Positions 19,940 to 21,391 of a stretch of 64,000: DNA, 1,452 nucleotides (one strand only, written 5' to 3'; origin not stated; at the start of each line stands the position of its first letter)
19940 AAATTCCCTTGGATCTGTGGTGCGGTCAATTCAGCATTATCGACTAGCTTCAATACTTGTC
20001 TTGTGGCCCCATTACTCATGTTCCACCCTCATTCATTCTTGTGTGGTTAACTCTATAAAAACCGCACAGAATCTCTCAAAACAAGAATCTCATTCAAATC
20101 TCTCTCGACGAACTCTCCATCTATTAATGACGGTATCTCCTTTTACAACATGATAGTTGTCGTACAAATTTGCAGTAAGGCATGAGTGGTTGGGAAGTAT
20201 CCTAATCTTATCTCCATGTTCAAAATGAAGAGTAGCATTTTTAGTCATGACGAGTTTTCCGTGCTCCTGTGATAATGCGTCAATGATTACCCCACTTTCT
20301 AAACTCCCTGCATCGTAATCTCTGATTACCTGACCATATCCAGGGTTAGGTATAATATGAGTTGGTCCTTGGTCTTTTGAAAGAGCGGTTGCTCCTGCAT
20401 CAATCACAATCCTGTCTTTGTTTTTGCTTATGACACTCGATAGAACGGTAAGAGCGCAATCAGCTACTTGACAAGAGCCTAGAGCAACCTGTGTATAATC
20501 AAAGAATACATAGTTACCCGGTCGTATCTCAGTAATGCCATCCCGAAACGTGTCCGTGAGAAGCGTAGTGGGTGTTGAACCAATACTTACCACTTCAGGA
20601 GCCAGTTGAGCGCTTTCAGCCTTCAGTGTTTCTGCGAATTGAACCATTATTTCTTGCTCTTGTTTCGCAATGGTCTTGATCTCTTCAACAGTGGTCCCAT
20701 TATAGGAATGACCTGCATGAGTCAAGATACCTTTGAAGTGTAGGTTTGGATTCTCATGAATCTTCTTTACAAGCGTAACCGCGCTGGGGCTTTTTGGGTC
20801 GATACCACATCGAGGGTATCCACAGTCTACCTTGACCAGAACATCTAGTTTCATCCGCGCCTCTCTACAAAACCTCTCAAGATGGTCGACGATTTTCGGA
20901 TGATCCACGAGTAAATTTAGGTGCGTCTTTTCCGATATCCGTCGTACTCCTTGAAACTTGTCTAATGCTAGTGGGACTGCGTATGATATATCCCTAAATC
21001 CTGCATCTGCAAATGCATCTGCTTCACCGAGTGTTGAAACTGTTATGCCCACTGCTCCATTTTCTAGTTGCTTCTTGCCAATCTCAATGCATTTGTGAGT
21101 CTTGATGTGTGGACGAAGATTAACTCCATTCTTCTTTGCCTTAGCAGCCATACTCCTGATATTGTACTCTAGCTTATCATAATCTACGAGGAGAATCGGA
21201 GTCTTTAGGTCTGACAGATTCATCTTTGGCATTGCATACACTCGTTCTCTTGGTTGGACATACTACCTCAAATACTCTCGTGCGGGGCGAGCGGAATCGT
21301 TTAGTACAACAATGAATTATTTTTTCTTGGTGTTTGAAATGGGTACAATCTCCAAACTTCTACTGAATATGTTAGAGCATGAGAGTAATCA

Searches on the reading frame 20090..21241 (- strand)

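Call 14: search_protein_families(library=pfam, proteins=[window:20090-21241:-])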
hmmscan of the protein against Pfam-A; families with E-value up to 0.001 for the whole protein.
window:20090-21241:- (383 aa): 2 families
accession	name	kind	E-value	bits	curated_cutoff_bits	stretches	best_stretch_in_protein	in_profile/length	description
PF01168.26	Ala_racemase_N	-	1.2e-28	100.8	24.1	1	19-249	1-219/220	Alanine racemase, N-terminal domain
PF14031.13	D-ser_dehydrat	-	7.1e-24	84.7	22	1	263-366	1-97/97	Putative serine dehydratase domain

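Call 34: search_protein_families(library=ncbifam, proteins=[window:20090-21241:-])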
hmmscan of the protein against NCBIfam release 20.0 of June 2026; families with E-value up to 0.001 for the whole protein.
window:20090-21241:- (383 aa): 5 families
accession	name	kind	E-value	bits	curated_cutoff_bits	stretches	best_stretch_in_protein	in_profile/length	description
NF045642.2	HdxyAspAldBhcC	equivalog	4.6e-47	160.9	690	1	3-377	18-380/387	3-hydroxy-D-aspartate aldolase BhcC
TIGR00492.1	alr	equivalog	1.3e-11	44.1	168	1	48-243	39-220/369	alanine racemase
NF040742.1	racem_Orr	exception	9e-05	21.7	480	1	15-248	2-224/351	ornithine racemase Orr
NF033131.1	vanT-G-Cterm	exception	0.0004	19.4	460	1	20-211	8-190/368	serine racemase VanT catalytic subunit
NF008897.0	PRK11930.1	equivalog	0.00094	17.3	804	0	107-183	551-626/822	bifunctional UDP-N-acetylmuramoyl-tripeptide:D-alanyl-D-alanine ligase/alanine racemase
